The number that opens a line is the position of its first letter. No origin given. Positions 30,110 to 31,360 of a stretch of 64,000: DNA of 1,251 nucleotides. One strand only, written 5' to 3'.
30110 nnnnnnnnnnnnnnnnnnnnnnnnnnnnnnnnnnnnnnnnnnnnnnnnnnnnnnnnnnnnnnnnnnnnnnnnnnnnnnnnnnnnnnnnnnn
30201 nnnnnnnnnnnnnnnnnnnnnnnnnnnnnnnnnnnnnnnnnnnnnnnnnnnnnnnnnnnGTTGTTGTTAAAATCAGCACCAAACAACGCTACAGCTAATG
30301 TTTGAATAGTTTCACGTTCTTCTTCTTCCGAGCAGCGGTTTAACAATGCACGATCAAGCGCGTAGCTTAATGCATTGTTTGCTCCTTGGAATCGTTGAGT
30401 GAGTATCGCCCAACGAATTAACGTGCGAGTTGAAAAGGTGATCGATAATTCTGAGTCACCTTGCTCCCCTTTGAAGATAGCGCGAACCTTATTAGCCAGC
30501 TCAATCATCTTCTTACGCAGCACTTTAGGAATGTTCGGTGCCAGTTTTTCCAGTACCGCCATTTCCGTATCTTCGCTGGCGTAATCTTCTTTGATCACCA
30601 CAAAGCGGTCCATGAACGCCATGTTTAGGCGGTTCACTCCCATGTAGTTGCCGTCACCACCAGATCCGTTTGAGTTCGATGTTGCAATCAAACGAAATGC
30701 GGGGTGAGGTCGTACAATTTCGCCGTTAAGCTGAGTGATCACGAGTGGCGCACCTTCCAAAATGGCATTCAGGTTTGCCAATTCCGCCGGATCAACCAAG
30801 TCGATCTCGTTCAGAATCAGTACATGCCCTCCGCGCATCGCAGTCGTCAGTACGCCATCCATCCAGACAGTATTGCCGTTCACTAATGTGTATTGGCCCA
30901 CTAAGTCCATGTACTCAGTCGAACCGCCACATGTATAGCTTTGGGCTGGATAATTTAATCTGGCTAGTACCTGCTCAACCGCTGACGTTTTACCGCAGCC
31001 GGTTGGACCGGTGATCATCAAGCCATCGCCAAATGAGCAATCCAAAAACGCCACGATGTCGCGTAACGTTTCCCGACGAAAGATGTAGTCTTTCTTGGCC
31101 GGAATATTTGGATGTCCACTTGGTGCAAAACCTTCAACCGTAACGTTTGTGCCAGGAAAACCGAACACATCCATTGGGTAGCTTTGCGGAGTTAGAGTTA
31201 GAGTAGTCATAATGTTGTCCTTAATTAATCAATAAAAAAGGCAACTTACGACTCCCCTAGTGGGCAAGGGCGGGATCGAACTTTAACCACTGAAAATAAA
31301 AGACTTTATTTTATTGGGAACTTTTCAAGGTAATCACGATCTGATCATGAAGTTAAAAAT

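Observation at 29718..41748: Family of conserved 35-40 bp imperfect-palindrome hairpin repeats in nearly every intergenic space of the island; one copy was the ISAs1 target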

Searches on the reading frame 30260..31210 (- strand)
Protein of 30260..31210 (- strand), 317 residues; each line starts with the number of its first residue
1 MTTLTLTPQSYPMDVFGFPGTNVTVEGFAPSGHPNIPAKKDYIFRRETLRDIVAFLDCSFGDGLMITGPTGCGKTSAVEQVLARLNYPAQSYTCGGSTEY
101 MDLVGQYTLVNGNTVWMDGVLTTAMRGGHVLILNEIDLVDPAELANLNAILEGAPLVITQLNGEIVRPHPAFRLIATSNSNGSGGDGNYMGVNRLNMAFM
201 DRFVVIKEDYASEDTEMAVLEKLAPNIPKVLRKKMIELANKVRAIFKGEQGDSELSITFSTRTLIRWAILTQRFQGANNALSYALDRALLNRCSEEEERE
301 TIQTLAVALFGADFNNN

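Call 17: search_dna_similar(query=window:30260-31210:-, collection=plasmids, mode=protein, rows=spread, max_rows=40)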
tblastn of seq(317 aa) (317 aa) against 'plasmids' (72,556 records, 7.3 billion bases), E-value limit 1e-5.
Records with a match: 4520; places in all: 4585; records where one place covers at least 80% of the query: 3493.
Best place of each record, by identity: >=99% 4; 60-80% 3; <60% 4513.
By first word of the organism name: Klebsiella 1257; Escherichia 896; Salmonella 558; Enterobacter 421; Citrobacter 211; Pseudomonas 185; Providencia 97; Vibrio 84; Yersinia 64; Phaeobacter 58; and 134 more.
By predicted mobility (MOB-suite, as given by PLSDB): conjugative 2877; non-mobilizable 1482; mobilizable 161.
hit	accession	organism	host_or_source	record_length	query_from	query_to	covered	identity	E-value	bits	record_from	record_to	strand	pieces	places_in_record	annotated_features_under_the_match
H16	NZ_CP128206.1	Vibrio furnissii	Homo sapiens,stool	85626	1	317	100%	100.0%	0e+0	628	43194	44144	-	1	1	AAA family ATPase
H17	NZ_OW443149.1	Vibrio cholerae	Homo sapiens,stool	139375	15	311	94%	48.7%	1e-79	270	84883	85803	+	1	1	AAA family ATPase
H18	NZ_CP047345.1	Proteus vulgaris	a nose swab sample of swine origin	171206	15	311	94%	48.7%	1e-79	270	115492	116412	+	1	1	AAA family ATPase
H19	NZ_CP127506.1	Klebsiella pneumoniae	-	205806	15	311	94%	48.7%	1e-79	270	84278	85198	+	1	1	AAA family ATPase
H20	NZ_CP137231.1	Proteus terrae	Homo sapiens,Secretions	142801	15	311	94%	48.7%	3e-79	269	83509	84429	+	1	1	AAA family ATPase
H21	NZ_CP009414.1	Salmonella enterica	food,chicken breast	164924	15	311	94%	48.7%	3e-79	269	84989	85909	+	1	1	AAA family ATPase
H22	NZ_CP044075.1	Providencia stuartii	Homo sapiens,clinical isolate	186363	15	311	94%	48.7%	3e-79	269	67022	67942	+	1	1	AAA family ATPase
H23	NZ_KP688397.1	Vibrio parahaemolyticus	shrimp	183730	14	314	95%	46.8%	2e-78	267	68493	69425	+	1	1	AAA family ATPase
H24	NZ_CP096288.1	Providencia sp. PROV278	Clinical or host-associated ...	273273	36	311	87%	34.3%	1e-37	149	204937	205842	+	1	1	AAA family ATPase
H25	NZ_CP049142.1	Pseudomonas nitroreducens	monoculture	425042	14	314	95%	29.4%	9e-22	103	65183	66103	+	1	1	AAA family ATPase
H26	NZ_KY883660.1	Pseudomonas putida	-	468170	33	317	90%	29.9%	3e-21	101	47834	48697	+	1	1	AAA family ATPase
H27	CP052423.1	Klebsiella pneumoniae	Homo sapiens,blood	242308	7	305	94%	28.3%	6e-13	77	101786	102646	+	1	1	AAA domain-containing protein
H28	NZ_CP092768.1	Klebsiella pneumoniae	Homo sapiens,Rectal Swab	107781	7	305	94%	28.0%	1e-12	76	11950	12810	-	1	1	AAA family ATPase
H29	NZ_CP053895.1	Proteus mirabilis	Chicken,intestines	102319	42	298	81%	32.2%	2e-25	113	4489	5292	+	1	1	MoxR family ATPase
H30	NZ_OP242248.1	Escherichia coli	Homo sapiens,stool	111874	7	305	94%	26.4%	2e-14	82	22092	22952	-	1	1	AAA family ATPase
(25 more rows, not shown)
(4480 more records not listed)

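Call 18: get_annotated_region(hit=H17, flank=14000)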
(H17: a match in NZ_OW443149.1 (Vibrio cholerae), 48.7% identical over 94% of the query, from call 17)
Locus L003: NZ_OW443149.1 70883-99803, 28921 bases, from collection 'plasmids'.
description: Vibrio cholerae strain CNRVC190243 isolate YE-NCPHL-19014-PI plasmid 3
organism: Vibrio cholerae (NCBI taxid 666)
taxonomy: Bacteria; Pseudomonadota; Gammaproteobacteria; Vibrionales; Vibrionaceae; Vibrio; Vibrio cholerae
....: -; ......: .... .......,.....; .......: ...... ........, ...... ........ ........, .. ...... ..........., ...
typing (MOB-suite, as given by PLSDB): conjugative; replicon IncC,rep_cluster_1254; relaxase MOBH,MOBH; mating-pair formation MPF_F
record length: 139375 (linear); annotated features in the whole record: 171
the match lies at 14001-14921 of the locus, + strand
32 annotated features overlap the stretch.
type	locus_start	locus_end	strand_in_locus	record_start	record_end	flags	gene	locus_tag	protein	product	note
CDS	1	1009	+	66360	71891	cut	-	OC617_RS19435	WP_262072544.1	Ig-like domain-containing protein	-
CDS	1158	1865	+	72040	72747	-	-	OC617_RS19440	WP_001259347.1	DsbC family protein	-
CDS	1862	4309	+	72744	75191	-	traC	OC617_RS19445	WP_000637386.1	type IV secretion system protein TraC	-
CDS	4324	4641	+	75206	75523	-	-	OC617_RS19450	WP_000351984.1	hypothetical protein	-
CDS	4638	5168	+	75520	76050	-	-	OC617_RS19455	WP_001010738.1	S26 family signal peptidase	GO:0006465 - signal peptide processing [Evidence IEA]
CDS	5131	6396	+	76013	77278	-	-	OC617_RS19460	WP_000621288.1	TrbC family F-type conjugative pilus assembly protein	-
CDS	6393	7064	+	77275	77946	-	-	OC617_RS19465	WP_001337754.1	EAL domain-containing protein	-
CDS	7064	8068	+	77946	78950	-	-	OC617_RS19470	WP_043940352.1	TraU family protein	-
CDS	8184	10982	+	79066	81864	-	traN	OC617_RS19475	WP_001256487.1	conjugal transfer mating pair stabilization protein TraN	-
CDS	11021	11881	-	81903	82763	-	-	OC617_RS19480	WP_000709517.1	hypothetical protein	-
CDS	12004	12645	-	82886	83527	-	-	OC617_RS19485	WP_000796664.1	hypothetical protein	-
CDS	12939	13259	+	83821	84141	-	-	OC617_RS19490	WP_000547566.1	hypothetical protein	-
CDS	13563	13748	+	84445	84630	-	-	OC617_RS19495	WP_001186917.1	hypothetical protein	-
CDS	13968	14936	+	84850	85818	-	-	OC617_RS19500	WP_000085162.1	AAA family ATPase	-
CDS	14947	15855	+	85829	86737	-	-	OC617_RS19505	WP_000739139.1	hypothetical protein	-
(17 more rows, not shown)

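Call 19: get_annotated_region(hit=H23, flank=14000)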
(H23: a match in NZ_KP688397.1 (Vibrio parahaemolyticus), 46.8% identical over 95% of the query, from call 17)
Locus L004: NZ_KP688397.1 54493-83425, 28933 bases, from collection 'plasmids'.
description: Vibrio parahaemolyticus strain V36 plasmid pVPH1, complete sequence
organism: Vibrio parahaemolyticus (NCBI taxid 670)
taxonomy: Bacteria; Pseudomonadota; Gammaproteobacteria; Vibrionales; Vibrionaceae; Vibrio; Vibrio parahaemolyticus
host: -; source: shrimp; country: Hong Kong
typing (MOB-suite, as given by PLSDB): conjugative; replicon rep_cluster_1134; relaxase MOBH; mating-pair formation MPF_F
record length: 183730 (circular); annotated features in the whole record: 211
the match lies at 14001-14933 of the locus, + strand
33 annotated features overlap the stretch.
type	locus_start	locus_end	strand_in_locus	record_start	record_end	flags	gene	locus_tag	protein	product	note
CDS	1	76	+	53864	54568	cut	-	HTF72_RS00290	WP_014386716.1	DsbC family protein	-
CDS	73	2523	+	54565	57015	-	traC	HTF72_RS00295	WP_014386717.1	type IV secretion system protein TraC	-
CDS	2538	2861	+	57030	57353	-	-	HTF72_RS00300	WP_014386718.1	hypothetical protein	-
CDS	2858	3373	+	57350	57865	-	-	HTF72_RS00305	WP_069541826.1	S26 family signal peptidase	GO:0006465 - signal peptide processing [Evidence IEA]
CDS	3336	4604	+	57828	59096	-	-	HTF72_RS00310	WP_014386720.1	TrbC family F-type conjugative pilus assembly protein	-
CDS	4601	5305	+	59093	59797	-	-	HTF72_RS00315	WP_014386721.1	EAL domain-containing protein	-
CDS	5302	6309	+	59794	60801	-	-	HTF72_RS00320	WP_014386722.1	TraU family protein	-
CDS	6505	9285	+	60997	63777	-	traN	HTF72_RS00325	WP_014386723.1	conjugal transfer mating pair stabilization protein TraN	-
CDS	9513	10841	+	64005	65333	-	-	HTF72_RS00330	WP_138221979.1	hypothetical protein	-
CDS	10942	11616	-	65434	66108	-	-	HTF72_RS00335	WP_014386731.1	DUF1845 domain-containing protein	-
CDS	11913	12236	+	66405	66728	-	-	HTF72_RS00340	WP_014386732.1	hypothetical protein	-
CDS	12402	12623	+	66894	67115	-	-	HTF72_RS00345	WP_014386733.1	hypothetical protein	-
CDS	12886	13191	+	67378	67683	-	-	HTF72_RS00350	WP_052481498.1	hypothetical protein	-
CDS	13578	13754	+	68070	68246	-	-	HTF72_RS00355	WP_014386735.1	hypothetical protein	-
CDS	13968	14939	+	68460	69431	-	-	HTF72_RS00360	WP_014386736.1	AAA family ATPase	-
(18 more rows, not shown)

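Call 36: find_related_loci(query=A1, collection=genome_contigs, flank=10000)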
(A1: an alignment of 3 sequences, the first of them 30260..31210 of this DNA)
Query A1 (317 aa) in genome_contigs; peptide patterns used: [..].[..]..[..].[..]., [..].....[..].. (x = any residue, [..] = any of these).
600 stretches matched a pattern (row limit reached: there are more); 6 encode a relative of the query (tblastn E <= 1e-3); 6 distinct loci.
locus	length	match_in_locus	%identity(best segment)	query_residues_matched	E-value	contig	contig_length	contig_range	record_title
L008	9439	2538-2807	32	64-150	3e-6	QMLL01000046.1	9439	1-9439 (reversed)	MAG: Deltaproteobacteria bacterium isolate B119_G9 B119_Guay9_scaffold_09577, whole genome shotgun sequence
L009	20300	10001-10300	36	64-162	6e-6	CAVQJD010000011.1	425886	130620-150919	MAG: uncultured Gammaproteobacteria bacterium isolate MFD09779.bin.2.64 genome assembly, contig: contig_49144, whole gen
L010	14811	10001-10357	32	44-162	6e-6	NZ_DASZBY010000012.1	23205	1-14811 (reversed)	MAG: Aliidongia sp. isolate SMAG_U6428 k141_40348, whole genome shotgun sequence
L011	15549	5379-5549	38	44-100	2e-5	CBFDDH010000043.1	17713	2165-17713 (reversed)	MAG TPA_asm: uncultured bacterium isolate SRR26215679_binner123_Refined_94 genome assembly, contig: ERZ25073473.1463, wh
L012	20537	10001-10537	22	64-247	2e-5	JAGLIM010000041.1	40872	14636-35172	MAG: Candidatus Paceibacterota bacterium isolate RS_2_5 ROV157_2.bin.5.fa_41, whole genome shotgun sequence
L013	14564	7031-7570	25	64-248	2e-5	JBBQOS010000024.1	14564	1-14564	MAG: Candidatus Moraniibacteriota bacterium isolate Co_metawrap_171 Cmw_171_k141_26614930_length_14564_cov_16.9956, whol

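Call 37: search_dna_similar(query=window:30260-31210:-, collection=plasmids, mode=protein, rows=best, max_rows=10, max_evalue=1e-60)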
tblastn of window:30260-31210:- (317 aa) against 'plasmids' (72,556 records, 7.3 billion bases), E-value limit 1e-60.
Records with a match: 852; places in all: 854; records where one place covers at least 80% of the query: 850.
Best place of each record, by identity: >=99% 4; 60-80% 3; <60% 845.
By first word of the organism name: Klebsiella 280; Escherichia 150; Salmonella 94; Vibrio 62; Citrobacter 61; Providencia 49; Enterobacter 40; Aeromonas 22; Proteus 21; Shewanella 11; and 24 more.
By predicted mobility (MOB-suite, as given by PLSDB): conjugative 824; non-mobilizable 18; mobilizable 10.
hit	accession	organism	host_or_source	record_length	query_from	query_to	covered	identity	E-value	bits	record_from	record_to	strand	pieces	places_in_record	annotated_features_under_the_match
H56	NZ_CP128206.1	Vibrio furnissii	Homo sapiens,stool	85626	1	317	100%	100.0%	0e+0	628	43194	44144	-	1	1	AAA family ATPase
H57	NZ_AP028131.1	Vibrio fluvialis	Homo sapiens,Stool sample from a ...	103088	1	317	100%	99.7%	0e+0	625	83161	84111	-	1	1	AAA family ATPase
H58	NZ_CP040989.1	Vibrio furnissii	NIST Mixed Microbial RM strain,ATCC ...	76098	1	317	100%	99.1%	0e+0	622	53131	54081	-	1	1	AAA family ATPase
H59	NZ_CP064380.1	Vibrio furnissii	-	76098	1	317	100%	99.1%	0e+0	622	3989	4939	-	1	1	AAA family ATPase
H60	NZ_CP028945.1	Vibrio sp. dhg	single cell,ocean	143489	6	315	98%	69.6%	1e-138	439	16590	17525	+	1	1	AAA family ATPase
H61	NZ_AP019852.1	Vibrio alfacsensis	-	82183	2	315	99%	68.4%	1e-139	442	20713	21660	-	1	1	AAA family ATPase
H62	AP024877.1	Vibrio halioticoli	-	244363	6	314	97%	69.5%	7e-138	437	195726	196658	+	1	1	record has no annotation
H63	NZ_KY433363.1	Proteus mirabilis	-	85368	16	316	95%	52.0%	3e-89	298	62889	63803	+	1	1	AAA family ATPase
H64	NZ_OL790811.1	Proteus mirabilis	-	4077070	16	316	95%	52.0%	3e-89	298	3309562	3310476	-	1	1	none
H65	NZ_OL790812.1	Proteus mirabilis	-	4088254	16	316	95%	52.0%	3e-89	298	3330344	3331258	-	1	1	none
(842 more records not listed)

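Call 38: get_annotated_region(hit=H60, flank=20000)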
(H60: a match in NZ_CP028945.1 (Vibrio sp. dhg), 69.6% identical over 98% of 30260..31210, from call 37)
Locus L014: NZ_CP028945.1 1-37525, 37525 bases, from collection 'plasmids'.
description: Vibrio sp. dhg plasmid unnamed1, complete sequence
organism: Vibrio sp. dhg (NCBI taxid 2163016)
taxonomy: Bacteria; Pseudomonadota; Gammaproteobacteria; Vibrionales; Vibrionaceae; Vibrio; Vibrio sp. dhg
host: -; source: single cell,ocean; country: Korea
typing (MOB-suite, as given by PLSDB): mobilizable; relaxase MOBH
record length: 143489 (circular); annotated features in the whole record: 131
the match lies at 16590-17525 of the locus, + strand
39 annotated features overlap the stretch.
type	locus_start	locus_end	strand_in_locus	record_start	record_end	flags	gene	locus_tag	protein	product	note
CDS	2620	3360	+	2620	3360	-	istB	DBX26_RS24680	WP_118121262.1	IS21-like element helper ATPase IstB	-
CDS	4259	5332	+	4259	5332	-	-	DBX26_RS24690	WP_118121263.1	ATP-binding protein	-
CDS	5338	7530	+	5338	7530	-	-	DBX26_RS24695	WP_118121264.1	S8 family peptidase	-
CDS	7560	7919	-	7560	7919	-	-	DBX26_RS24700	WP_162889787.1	hypothetical protein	-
CDS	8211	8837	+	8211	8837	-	-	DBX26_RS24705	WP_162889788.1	N-6 DNA methylase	GO:0006306 - DNA methylation [Evidence IEA]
CDS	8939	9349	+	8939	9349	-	-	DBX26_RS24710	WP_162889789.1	outer membrane beta-barrel protein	-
CDS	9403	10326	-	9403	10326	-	-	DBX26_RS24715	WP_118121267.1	hypothetical protein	-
CDS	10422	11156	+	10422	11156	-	-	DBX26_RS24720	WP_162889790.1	tyrosine-type recombinase/integrase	GO:0015074 - DNA integration [Evidence IEA]; GO:0006310 - DNA recombination [Evidence IEA]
CDS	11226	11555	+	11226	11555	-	-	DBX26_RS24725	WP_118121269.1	hypothetical protein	-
CDS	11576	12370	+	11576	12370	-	-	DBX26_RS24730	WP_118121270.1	DsbA family protein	-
CDS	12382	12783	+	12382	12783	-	-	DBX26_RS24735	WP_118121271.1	hypothetical protein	-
CDS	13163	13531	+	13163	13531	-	-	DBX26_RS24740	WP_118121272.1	hypothetical protein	-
CDS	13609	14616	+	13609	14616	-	bet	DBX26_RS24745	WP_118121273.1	phage recombination protein Bet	GO:0006259 - DNA metabolic process [Evidence IEA]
CDS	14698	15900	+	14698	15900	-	-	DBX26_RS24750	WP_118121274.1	lambda-exonuclease family protein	-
CDS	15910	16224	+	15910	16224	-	-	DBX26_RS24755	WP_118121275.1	hypothetical protein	-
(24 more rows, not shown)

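Call 39: get_annotated_region(hit=H61, flank=20000)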
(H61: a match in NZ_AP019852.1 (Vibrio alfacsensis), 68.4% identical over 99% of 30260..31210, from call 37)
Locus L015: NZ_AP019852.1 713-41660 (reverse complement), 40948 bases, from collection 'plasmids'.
description: Vibrio alfacsensis strain 04Ya249 plasmid pVA249, complete sequence
organism: Vibrio alfacsensis (NCBI taxid 1074311)
taxonomy: Bacteria; Pseudomonadota; Gammaproteobacteria; Vibrionales; Vibrionaceae; Vibrio; Vibrio alfacsensis
host: -; source: -; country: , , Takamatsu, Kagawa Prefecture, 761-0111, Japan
typing (MOB-suite, as given by PLSDB): non-mobilizable
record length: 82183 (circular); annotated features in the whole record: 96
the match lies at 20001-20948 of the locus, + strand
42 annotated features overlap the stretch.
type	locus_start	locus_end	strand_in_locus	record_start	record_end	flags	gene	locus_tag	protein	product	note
CDS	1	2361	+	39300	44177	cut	traN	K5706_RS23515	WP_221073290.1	conjugal transfer protein TraN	-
CDS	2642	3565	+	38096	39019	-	-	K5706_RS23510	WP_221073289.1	hypothetical protein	-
CDS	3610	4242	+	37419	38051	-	-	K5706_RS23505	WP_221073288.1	DUF2726 domain-containing protein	-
CDS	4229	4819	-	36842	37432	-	-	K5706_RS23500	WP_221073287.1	hypothetical protein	-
CDS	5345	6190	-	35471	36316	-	-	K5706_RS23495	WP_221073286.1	ATP-binding protein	-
CDS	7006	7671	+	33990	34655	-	-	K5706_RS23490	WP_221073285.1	nuclease-related domain-containing protein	-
CDS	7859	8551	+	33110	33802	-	-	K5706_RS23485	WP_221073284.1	N-6 DNA methylase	GO:0006306 - DNA methylation [Evidence IEA]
CDS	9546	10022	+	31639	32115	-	-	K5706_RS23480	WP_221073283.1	hypothetical protein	-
CDS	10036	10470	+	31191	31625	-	-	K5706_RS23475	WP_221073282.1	GNAT family N-acetyltransferase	-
CDS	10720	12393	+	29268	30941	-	-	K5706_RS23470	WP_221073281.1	DUF6884 domain-containing protein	-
CDS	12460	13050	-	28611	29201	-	-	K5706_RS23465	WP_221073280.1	DUF2913 family protein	-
CDS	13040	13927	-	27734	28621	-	-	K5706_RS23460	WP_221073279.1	hypothetical protein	-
CDS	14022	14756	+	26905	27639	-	-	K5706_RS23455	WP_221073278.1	tyrosine-type recombinase/integrase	GO:0015074 - DNA integration [Evidence IEA]; GO:0006310 - DNA recombination [Evidence IEA]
CDS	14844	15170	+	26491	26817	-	-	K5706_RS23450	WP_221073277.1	hypothetical protein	-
CDS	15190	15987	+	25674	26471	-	-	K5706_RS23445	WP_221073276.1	DsbA family protein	-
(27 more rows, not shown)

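Call 40: get_annotated_region(hit=H62, flank=20000)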
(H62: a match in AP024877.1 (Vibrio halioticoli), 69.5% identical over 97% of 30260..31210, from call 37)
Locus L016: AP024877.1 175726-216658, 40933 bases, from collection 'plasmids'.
description: Vibrio halioticoli IAM 14596 plasmid pIAM14596 DNA, complete sequence
organism: Vibrio halioticoli (NCBI taxid 71388)
taxonomy: Bacteria; Pseudomonadota; Gammaproteobacteria; Vibrionales; Vibrionaceae; Vibrio; Vibrio halioticoli
host: -; source: -; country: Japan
typing (MOB-suite, as given by PLSDB): non-mobilizable
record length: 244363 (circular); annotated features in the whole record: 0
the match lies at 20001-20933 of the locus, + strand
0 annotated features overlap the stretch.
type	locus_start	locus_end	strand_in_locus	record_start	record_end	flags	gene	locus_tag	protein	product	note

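Call 41: get_annotated_region(hit=H63, flank=20000)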
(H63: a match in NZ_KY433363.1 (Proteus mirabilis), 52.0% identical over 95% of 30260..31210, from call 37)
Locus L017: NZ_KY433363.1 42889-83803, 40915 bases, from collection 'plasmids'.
description: Proteus mirabilis strain R997 plasmid pR997, complete sequence
organism: Proteus mirabilis (NCBI taxid 584)
taxonomy: Bacteria; Pseudomonadota; Gammaproteobacteria; Enterobacterales; Morganellaceae; Proteus; Proteus mirabilis
host: -; source: -; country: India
typing (MOB-suite, as given by PLSDB): mobilizable
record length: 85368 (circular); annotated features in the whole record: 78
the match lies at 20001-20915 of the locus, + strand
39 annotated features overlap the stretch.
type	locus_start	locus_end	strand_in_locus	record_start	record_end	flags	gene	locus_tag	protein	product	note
CDS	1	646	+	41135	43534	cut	traC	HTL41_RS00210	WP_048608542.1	type IV secretion system protein TraC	-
CDS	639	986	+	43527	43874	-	-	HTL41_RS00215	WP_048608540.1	hypothetical protein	-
CDS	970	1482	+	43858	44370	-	-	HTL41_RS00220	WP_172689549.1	S26 family signal peptidase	GO:0006465 - signal peptide processing [Evidence IEA]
CDS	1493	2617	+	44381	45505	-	-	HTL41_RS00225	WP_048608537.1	TrbC family F-type conjugative pilus assembly protein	-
CDS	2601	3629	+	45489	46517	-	-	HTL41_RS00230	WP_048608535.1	TraU family protein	-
CDS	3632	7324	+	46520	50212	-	traN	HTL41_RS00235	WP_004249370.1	conjugal transfer protein TraN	-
CDS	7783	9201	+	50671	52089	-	-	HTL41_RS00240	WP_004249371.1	SIR2 family protein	-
CDS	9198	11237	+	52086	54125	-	-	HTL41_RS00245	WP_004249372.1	DUF87 domain-containing protein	-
CDS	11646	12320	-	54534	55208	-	-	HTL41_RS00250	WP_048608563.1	endonuclease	-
CDS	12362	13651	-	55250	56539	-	-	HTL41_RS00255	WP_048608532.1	ISL3 family transposase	-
CDS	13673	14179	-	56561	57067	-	lspA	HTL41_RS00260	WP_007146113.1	signal peptidase II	GO:0009306 - protein secretion [Evidence IEA]; GO:0006508 - proteolysis [Evidence IEA]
CDS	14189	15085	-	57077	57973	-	-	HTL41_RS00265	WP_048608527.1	cation transporter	GO:0006812 - monoatomic cation transport [Evidence IEA]; GO:0055085 - transmembrane transport [Evidence IEA]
CDS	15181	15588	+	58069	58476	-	cadR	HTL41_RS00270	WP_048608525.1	Cd(II)/Pb(II)-responsive transcriptional regulator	GO:0045893 - positive regulation of DNA-templated transcription [Evidence IEA]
CDS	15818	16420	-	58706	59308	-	-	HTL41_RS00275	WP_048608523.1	hypothetical protein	-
CDS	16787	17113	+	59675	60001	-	-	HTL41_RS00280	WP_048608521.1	hypothetical protein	-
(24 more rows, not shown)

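Call 76: search_protein_families(library=pfam, proteins=[window:30260-31210:-], max_evalue=0.001)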
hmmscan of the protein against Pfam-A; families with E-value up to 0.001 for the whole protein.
window:30260-31210:- (317 aa): 5 families
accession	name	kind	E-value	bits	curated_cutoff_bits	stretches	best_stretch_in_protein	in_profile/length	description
PF07728.20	AAA_5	-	4.7e-25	88.6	22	1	64-203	2-139/139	AAA domain (dynein-related subfamily)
PF08406.16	CbbQ_C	-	1.5e-13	51.2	20.6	1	216-306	1-82/85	CbbQ/NirQ/NorQ C-terminal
PF00004.35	AAA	-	3.6e-05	24.7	21.2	1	65-143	2-73/131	ATPase family associated with various cellular activities (AAA)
PF13191.12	AAA_16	-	7.5e-05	23.7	32.6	0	44-88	4-51/167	AAA ATPase domain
PF13401.12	AAA_22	-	0.00047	20.9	27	0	64-105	8-52/130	AAA domain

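Call 77: get_annotated_region(hit=H24, flank=20000)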
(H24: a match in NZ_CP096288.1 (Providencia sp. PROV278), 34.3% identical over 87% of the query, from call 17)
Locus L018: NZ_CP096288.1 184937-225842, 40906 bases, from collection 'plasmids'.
description: Providencia sp. PROV278 plasmid pPROV278-1, complete sequence
organism: Providencia sp. PROV278 (NCBI taxid 2936803)
taxonomy: Bacteria; Pseudomonadota; Gammaproteobacteria; Enterobacterales; Morganellaceae; Providencia; Providencia sp. PROV278
host: -; source: Clinical or host-associated pathogen,hospital; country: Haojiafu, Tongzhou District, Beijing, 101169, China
typing (MOB-suite, as given by PLSDB): conjugative; relaxase MOBH; mating-pair formation MPF_T
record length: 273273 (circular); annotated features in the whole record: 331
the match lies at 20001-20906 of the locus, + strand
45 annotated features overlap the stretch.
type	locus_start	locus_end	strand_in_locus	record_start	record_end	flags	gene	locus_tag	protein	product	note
CDS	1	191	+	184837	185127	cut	-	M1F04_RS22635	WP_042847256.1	hypothetical protein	-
CDS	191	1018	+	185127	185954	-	-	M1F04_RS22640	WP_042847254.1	thioredoxin domain-containing protein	-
CDS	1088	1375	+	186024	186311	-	traL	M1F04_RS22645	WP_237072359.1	type IV conjugative transfer system protein TraL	-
CDS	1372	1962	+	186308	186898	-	-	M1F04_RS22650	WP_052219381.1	TraE/TraK family type IV conjugative transfer system protein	-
CDS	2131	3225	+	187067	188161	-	-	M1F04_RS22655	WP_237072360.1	type-F conjugative transfer system secretin TraK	-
CDS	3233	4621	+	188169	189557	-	-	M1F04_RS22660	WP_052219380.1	TrbI/VirB10 family protein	-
CDS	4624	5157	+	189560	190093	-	traV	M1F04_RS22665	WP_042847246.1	type IV conjugative transfer system lipoprotein TraV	-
CDS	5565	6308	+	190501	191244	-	-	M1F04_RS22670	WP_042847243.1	DsbC family protein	-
CDS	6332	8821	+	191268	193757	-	traC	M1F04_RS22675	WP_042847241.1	type IV secretion system protein TraC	-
CDS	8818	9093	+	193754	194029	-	-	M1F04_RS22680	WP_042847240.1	hypothetical protein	-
CDS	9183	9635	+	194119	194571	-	lepB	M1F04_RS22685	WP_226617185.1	signal peptidase I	GO:0009306 - protein secretion [Evidence IEA]; GO:0006465 - signal peptide processing [Evidence IEA]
CDS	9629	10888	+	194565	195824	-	-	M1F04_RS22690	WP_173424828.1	TrbC family F-type conjugative pilus assembly protein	-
CDS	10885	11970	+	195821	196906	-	-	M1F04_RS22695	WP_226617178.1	TraU family protein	-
CDS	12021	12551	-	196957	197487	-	-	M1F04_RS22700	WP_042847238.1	tetratricopeptide repeat protein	-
CDS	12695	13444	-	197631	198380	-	-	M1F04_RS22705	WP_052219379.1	AcaB family transcriptional regulator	-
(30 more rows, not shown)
